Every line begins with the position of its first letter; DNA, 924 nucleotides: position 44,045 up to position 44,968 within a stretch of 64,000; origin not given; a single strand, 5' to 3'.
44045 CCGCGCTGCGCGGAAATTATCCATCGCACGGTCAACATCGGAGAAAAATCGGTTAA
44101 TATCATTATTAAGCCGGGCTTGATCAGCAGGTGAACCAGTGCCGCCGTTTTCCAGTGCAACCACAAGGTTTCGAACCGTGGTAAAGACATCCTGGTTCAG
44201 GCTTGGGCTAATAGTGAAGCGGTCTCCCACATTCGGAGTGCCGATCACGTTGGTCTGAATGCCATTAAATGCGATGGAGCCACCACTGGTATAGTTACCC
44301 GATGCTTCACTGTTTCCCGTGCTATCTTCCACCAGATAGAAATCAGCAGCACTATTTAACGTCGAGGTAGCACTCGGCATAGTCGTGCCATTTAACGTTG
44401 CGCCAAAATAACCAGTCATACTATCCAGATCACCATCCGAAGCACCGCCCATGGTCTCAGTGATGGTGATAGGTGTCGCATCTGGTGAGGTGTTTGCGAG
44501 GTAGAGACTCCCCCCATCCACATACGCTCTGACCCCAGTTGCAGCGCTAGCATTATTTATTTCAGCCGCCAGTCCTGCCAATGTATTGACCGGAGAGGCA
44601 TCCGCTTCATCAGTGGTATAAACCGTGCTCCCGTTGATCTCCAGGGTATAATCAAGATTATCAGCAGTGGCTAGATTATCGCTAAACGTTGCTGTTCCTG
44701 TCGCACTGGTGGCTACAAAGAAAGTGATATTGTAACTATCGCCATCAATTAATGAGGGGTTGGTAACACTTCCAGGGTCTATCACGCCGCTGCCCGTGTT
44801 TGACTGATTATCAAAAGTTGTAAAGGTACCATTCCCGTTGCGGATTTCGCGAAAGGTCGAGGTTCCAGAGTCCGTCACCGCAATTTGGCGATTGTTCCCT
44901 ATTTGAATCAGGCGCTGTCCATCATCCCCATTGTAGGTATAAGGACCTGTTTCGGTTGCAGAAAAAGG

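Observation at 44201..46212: Homologous ~150-200 aa variable module inserted into both hook-associated proteins FlgK and FlgL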

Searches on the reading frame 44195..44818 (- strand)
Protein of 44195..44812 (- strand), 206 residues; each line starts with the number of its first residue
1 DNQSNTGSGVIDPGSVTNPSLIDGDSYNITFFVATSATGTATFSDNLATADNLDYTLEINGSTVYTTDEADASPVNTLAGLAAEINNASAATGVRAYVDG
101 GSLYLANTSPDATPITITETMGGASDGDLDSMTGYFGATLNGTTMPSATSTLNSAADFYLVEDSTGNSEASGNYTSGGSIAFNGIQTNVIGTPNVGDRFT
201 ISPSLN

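Call 10: find_homologous_proteins(query=window:44195-44812:-, max_evalue=0.001)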
Query seq(206 aa) (206 aa): 2 proteins with E <= 0.001 among 542 candidates.
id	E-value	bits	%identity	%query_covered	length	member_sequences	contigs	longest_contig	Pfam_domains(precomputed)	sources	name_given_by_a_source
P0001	3.4e-36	143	50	100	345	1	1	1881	PF00700.28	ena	-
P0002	1.3e-9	57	61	22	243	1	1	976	PF21158.4,PF00700.28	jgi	jgi:flagellar hook-associated protein 3 FlgL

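Call 15: find_related_loci(query=A2, collection=genome_contigs, flank=6000)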
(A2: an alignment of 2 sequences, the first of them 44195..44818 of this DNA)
Query A2 (208 aa) in genome_contigs; peptide patterns used: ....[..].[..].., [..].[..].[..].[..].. (x = any residue, [..] = any of these).
51 stretches matched a pattern; 21 encode a relative of the query (tblastn E <= 1e-3); 21 distinct loci.
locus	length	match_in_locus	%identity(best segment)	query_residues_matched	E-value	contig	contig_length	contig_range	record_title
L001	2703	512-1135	96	1-208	3e-133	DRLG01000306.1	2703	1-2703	MAG TPA_asm: Chromatiales bacterium isolate HyVt-459 HyVt-459_k145_909991, whole genome shotgun sequence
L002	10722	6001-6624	76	1-208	3e-95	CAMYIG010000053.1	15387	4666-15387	MAG: uncultured Gammaproteobacteria bacterium isolate FO_M_Gamma_032.1 genome assembly, contig: scaffold_2883, whole gen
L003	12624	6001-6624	75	1-208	9e-94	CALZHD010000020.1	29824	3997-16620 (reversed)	MAG: uncultured Gammaproteobacteria bacterium isolate FO_M_Gamma_033.1 genome assembly, contig: scaffold_956, whole geno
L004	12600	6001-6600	53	6-206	7e-56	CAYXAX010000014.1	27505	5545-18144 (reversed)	MAG TPA_asm: uncultured Gammaproteobacteria bacterium isolate SRP214966_co3_20 genome assembly, contig: NODE_1996_length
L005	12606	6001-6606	51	6-208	2e-53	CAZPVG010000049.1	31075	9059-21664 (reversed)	MAG TPA_asm: uncultured bacterium isolate SRP214966_co3_380 genome assembly, contig: NODE_1583_length_31075_cov_9.298291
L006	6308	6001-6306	79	1-102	5e-44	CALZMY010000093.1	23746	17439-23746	MAG: uncultured Gammaproteobacteria bacterium isolate FO_M_Gamma_031 genome assembly, contig: k127_42772, whole genome s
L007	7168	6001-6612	48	7-203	2e-41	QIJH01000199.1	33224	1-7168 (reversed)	MAG: Chromatiaceae bacterium isolate SZUA-76 Ga0063293_10000626, whole genome shotgun sequence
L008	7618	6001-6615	47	6-203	3e-38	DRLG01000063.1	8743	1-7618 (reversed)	MAG TPA_asm: Chromatiales bacterium isolate HyVt-459 HyVt-459_k145_133736, whole genome shotgun sequence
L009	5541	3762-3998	61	6-206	5e-13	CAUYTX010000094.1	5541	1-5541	Gammaproteobacteria bacterium strain CCP3-SC1AL1 genome assembly, contig: CCP3SC1AL1_Contig_185, whole genome shotgun se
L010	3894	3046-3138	74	6-36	8e-9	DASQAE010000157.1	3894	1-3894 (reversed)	MAG TPA_asm: Burkholderiaceae bacterium isolate SMAG_U11637 k141_2559961, whole genome shotgun sequence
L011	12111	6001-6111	59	172-208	4e-8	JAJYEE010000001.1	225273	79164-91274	MAG: Proteobacteria bacterium isolate DBS1-1.bin143 NODE_41_length_225273_cov_22.868148, whole genome shotgun sequence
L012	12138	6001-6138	52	161-206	7e-8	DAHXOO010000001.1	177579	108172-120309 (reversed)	MAG TPA_asm: Proteobacteria bacterium isolate clean1811 NODE_1_length_177579_cov_4.816875, whole genome shotgun sequence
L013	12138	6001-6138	50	161-206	7e-8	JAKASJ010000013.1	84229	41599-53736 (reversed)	MAG: Proteobacteria bacterium isolate YP1.bin44 NODE_281_length_84229_cov_3.695739, whole genome shotgun sequence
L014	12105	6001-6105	60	172-206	1e-7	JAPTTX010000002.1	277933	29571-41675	MAG: Gammaproteobacteria bacterium isolate DBS.bin8 NODE_14_length_277933_cov_5.62807_DBS3-1, whole genome shotgun seque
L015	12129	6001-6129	53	161-203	4e-7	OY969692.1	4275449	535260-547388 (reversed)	MAG: uncultured Gammaproteobacteria bacterium isolate MFD05377.bin.2.4 genome assembly, chromosome: 1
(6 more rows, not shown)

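Call 21: search_protein_representatives(alignment_id=A2)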
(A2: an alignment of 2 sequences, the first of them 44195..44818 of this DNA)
Query: 2 sequences, 217 profile positions. Proteins with E-value up to 0.001 (for the whole library): 210; up to 1e-10: 47; up to 1e-30: 33. The best 150 are listed.
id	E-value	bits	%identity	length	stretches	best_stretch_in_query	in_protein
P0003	2.9e-61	223.8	-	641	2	4-163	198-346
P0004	3.8e-57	210.3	-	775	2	4-217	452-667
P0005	1.4e-53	198.6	-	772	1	5-217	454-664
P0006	8.0e-52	192.9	-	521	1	2-217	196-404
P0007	2.0e-50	188.3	-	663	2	4-183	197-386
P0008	1.5e-49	185.5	-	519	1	7-215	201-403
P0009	2.6e-47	178.1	-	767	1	4-216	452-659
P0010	5.1e-47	177.2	-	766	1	5-216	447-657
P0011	8.8e-47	176.4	-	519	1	2-216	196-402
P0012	9.8e-46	173.0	-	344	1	6-215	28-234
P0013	1.1e-45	172.9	-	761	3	6-215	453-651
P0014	2.3e-45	171.8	-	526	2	4-217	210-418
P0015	6.2e-45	170.4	-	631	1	5-216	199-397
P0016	9.4e-45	169.8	-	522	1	1-217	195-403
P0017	1.3e-42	162.8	-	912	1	6-215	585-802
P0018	3.0e-42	161.6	-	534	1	5-215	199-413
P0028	6.0e-35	137.7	-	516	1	5-217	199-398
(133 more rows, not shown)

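Call 26: find_homologous_proteins(query=A3, max_evalue=0.00001)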
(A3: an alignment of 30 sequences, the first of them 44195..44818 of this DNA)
Query A3 (30 sequences) (208 aa, profile of the alignment): 16 proteins with E <= 0.00001 among 8000 candidates.
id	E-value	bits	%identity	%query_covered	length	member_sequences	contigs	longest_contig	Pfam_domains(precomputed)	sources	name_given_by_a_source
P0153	3.5e-32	130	49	54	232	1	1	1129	-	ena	-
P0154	1.1e-15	76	48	39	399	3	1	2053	PF00669.26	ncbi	-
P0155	1.8e-14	72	57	22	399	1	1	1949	PF21158.4,PF00700.28,PF00669.26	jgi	jgi:flagellar hook-associated protein 3 FlgL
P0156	3.2e-13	68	50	22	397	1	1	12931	PF21158.4,PF00700.28,PF00669.26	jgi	jgi:flagellar hook-associated protein 3 FlgL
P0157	1.4e-11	62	52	22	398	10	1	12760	PF21158.4,PF00669.26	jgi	jgi:flagellar hook-associated protein 3 FlgL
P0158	1.8e-11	62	67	16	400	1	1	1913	PF00700.28,PF00669.26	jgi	jgi:flagellar hook-associated protein 3 FlgL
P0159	1.3e-10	59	59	18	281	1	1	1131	PF21158.4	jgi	jgi:flagellar hook-associated protein 3 FlgL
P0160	1.8e-10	59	52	26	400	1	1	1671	PF21158.4,PF00700.28,PF00669.26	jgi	jgi:flagellar hook-associated protein 3 FlgL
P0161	2.6e-10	58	52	27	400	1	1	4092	PF21158.4,PF00700.28,PF00669.26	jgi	jgi:flagellar hook-associated protein 3 FlgL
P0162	1.1e-9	56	40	23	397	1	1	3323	PF00700.28,PF00669.26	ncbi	-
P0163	3.1e-9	55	41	22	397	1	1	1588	PF21158.4,PF00700.28,PF00669.26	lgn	-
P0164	7.9e-9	53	59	18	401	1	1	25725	PF21158.4,PF00669.26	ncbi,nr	ncbi:MAG TPA: flagellar hook-associated protein FlgL [Burkholderiaceae bacterium]|nr:flagellar hook-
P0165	1.5e-8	53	41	22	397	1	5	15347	PF21158.4,PF00700.28,PF00669.26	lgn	-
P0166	1.9e-8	52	45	22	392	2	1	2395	PF21158.4,PF00669.26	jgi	jgi:flagellar hook-associated protein 3 FlgL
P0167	2.6e-6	45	35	24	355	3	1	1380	PF21158.4,PF00700.28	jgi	jgi:flagellar hook-associated protein 3 FlgL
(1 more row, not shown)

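Call 35: predict_structure(alignment_id=A3)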
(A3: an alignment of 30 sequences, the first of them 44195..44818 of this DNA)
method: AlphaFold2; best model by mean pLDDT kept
length: 208 residues; sequences in the alignment: 30
mean_pLDDT: 96.4   pTM: 0.91
mean pLDDT of the five models: 96.4, 96.2, 96.0, 96.0, 95.8
residues with pLDDT >= 90: 198; 70-90: 10; 50-70: 0; < 50: 0
segments of 3 or more residues with pLDDT < 50: none
pLDDT, mean of each block of 10 residues (from residue 1): 95 96 96 98 95 96 98 96 98 98 98 97 93 97 94 97 98 98 98 98 89
secondary structure, 60 per line:
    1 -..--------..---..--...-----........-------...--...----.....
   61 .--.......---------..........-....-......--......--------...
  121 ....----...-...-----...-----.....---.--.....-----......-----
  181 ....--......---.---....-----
elements in order: E29-36 E44-46 E56-61 E64-70 H80-89 H91-94 E96-101 E104-109 E118-124 E133-135 E141-143 E149-153 E160-164 E170-175 E181-184 E187-192 E200-203

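Call 38: search_protein_families(library=pfam, alignment_id=A3, max_evalue=0.01)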
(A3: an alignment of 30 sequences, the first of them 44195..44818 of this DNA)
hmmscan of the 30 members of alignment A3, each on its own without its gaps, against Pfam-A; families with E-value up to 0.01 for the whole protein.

A. member 1, window:44195-44818:- (208 aa): 3 families
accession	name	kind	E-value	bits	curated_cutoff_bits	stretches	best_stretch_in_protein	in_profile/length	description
PF07196.18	Flagellin_IN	-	3e-05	24.6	22.7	1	59-109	2-53/55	Flagellin hook IN motif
PF21158.3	flgK_1st_1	-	0.002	18.5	24.2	1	170-205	46-81/81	Flagellar hook-associated protein 1, D2-like domain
PF22759.1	E217_GP41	-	0.0053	16.4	27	1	32-109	122-200/279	Baseplate hub gp41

B. families by the number of members that match (of 30 scanned): 5 families
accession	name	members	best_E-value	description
PF07196.18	Flagellin_IN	16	4.7e-06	Flagellin hook IN motif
PF21158.3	flgK_1st_1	14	1.8e-05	Flagellar hook-associated protein 1, D2-like domain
PF21159.3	FlgK_2nd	3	0.0011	Flagellar hook-associated protein 1, D3 domain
PF07273.18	DUF1439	1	0.0039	Protein of unknown function (DUF1439)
PF22759.1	E217_GP41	1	0.0053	Baseplate hub gp41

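Call 57: find_encoding_contigs(protein=P0003, flank=5000, max_places=3)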
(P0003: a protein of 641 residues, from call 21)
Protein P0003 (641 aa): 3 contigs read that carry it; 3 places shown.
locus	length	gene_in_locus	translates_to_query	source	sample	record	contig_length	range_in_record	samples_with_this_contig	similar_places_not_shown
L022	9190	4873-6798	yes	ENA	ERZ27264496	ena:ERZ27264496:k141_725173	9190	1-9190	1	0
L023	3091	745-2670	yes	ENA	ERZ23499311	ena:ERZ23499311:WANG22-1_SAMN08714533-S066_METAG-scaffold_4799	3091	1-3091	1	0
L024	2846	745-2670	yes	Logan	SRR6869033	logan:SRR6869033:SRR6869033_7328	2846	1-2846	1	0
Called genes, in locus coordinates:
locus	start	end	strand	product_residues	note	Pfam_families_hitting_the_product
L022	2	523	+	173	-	?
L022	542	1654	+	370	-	PF02119:FlgI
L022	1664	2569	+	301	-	PF10135:Rod-binding, PF01832:Glucosaminidase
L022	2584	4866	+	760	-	PF22638:FlgK_D1, PF21158:flgK_1st_1, PF07196:Flagellin_IN, PF06429:Flg_bbr_C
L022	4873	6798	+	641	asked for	PF00669:Flagellin_N, PF07196:Flagellin_IN (faint), PF00700:Flagellin_C (weak)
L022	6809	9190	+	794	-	?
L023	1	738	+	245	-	?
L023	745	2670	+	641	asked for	PF00669:Flagellin_N, PF07196:Flagellin_IN (faint), PF00700:Flagellin_C (weak)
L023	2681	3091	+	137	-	?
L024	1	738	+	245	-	?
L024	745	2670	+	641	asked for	PF00669:Flagellin_N, PF07196:Flagellin_IN (faint), PF00700:Flagellin_C (weak)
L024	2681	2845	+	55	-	?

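Call 59: find_encoding_contigs(protein=P0006, flank=4000, max_places=2)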
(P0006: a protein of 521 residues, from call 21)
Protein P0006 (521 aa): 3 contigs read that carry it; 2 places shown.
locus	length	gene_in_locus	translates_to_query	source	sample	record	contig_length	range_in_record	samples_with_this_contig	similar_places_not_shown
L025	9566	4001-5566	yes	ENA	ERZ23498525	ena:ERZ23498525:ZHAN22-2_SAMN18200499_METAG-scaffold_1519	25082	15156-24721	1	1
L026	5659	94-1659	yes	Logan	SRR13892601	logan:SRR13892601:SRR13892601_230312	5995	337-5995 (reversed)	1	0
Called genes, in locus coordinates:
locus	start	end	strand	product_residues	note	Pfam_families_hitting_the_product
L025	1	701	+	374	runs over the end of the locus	PF02119:FlgI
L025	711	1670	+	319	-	PF10135:Rod-binding, PF01832:Glucosaminidase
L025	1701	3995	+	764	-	PF00460:Flg_bb_rod (weak), PF22638:FlgK_D1, PF21158:flgK_1st_1 (weak), PF06429:Flg_bbr_C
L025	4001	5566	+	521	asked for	PF00669:Flagellin_N, PF21158:flgK_1st_1 (faint), PF00700:Flagellin_C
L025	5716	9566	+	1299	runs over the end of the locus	PF07719:TPR_2 (faint), PF12895:ANAPC3 (faint), PF13174:TPR_6 (faint), PF00515:TPR_1 (weak), PF13181:TPR_8 (weak), PF13844:Glyco_transf_41, PF08241:Methyltransf_11, PF00685:Sulfotransfer_1, +11 more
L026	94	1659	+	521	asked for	PF00669:Flagellin_N, PF21158:flgK_1st_1 (faint), PF00700:Flagellin_C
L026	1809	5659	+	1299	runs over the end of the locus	PF07719:TPR_2 (faint), PF12895:ANAPC3 (faint), PF13174:TPR_6 (faint), PF00515:TPR_1 (weak), PF13181:TPR_8 (weak), PF13844:Glyco_transf_41, PF08241:Methyltransf_11, PF00685:Sulfotransfer_1, +11 more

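Call 60: find_encoding_contigs(protein=P0008, flank=4000, max_places=2)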
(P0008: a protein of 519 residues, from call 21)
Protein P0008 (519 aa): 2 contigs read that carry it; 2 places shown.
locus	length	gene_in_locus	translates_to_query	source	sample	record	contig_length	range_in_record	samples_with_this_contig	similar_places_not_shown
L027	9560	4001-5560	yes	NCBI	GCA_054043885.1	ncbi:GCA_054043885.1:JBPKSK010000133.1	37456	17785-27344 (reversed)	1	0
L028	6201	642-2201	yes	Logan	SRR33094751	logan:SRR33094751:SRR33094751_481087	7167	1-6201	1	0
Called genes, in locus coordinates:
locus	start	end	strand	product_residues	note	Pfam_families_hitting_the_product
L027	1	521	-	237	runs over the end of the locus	PF08239:SH3_3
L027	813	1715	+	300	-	PF10135:Rod-binding, PF01832:Glucosaminidase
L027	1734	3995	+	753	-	PF00460:Flg_bb_rod, PF22638:FlgK_D1, PF21158:flgK_1st_1 (weak), PF06429:Flg_bbr_C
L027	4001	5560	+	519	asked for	PF00669:Flagellin_N, PF00700:Flagellin_C (weak)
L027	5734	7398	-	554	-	PF00672:HAMP (weak), PF00015:MCPsignal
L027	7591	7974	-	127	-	PF10975:DUF2802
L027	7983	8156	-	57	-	-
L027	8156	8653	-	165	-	PF01584:CheW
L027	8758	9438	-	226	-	PF01584:CheW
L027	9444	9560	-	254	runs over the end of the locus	PF00142:Fer4_NifH (weak), PF01656:CbiA, PF02374:ArsA_ATPase, PF06564:CBP_BcsQ, PF07015:VirC1 (faint), PF09140:MipZ (weak), PF10609:ParA, PF13614:AAA_31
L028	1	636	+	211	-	?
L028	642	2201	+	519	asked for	PF00669:Flagellin_N, PF00700:Flagellin_C (weak)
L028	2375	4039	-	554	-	PF00672:HAMP (weak), PF00015:MCPsignal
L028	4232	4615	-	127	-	PF10975:DUF2802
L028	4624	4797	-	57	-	-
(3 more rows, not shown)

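Call 61: find_encoding_contigs(protein=P0018, flank=4000, max_places=2)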
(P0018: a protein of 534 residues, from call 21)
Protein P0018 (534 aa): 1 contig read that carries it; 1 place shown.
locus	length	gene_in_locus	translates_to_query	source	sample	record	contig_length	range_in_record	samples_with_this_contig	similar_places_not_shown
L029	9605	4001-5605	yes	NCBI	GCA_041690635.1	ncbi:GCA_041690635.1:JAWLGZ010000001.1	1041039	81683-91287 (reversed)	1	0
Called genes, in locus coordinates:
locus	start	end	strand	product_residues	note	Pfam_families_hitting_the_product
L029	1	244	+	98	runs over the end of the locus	PF01527:HTH_Tnp_1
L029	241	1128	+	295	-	PF13276:HTH_21, PF00665:rve, PF13683:rve_3, PF13333:rve_2 (weak)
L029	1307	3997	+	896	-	PF00460:Flg_bb_rod, PF22638:FlgK_D1, PF21158:flgK_1st_1 (weak), PF07559:FlgE_D2, PF07196:Flagellin_IN (faint), PF06429:Flg_bbr_C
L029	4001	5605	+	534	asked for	PF00669:Flagellin_N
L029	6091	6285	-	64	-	-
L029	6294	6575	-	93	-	-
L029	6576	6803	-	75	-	-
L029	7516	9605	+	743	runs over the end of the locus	PF00669:Flagellin_N, PF07196:Flagellin_IN (weak), PF00700:Flagellin_C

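Call 62: find_encoding_contigs(protein=P0028, flank=4000, max_places=2)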
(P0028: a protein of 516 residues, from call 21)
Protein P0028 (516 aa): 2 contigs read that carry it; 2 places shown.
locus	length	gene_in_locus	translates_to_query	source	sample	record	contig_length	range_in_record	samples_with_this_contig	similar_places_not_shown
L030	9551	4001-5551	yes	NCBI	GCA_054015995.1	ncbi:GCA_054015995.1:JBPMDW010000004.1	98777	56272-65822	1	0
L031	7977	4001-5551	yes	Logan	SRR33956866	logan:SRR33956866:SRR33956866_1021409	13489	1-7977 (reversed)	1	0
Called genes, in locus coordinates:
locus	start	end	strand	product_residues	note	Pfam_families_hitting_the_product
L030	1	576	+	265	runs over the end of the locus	-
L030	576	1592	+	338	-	PF10135:Rod-binding, PF01832:Glucosaminidase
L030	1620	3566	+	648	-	PF22638:FlgK_D1, PF21158:flgK_1st_1, PF06429:Flg_bbr_C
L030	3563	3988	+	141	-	-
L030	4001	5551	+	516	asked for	PF00669:Flagellin_N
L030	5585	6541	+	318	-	PF04392:ABC_sub_bind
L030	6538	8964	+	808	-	PF03924:CHASE, PF00512:HisKA, PF02518:HATPase_c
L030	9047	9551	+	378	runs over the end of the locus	PF08495:FIST, PF10442:FIST_C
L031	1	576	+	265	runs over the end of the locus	-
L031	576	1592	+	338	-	PF10135:Rod-binding, PF01832:Glucosaminidase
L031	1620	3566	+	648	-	PF22638:FlgK_D1, PF21158:flgK_1st_1, PF06429:Flg_bbr_C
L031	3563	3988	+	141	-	-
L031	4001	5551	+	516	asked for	PF00669:Flagellin_N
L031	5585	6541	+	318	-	PF04392:ABC_sub_bind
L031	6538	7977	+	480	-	?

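Call 73: find_encoding_contigs(protein=P0004, flank=3000, max_places=1)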
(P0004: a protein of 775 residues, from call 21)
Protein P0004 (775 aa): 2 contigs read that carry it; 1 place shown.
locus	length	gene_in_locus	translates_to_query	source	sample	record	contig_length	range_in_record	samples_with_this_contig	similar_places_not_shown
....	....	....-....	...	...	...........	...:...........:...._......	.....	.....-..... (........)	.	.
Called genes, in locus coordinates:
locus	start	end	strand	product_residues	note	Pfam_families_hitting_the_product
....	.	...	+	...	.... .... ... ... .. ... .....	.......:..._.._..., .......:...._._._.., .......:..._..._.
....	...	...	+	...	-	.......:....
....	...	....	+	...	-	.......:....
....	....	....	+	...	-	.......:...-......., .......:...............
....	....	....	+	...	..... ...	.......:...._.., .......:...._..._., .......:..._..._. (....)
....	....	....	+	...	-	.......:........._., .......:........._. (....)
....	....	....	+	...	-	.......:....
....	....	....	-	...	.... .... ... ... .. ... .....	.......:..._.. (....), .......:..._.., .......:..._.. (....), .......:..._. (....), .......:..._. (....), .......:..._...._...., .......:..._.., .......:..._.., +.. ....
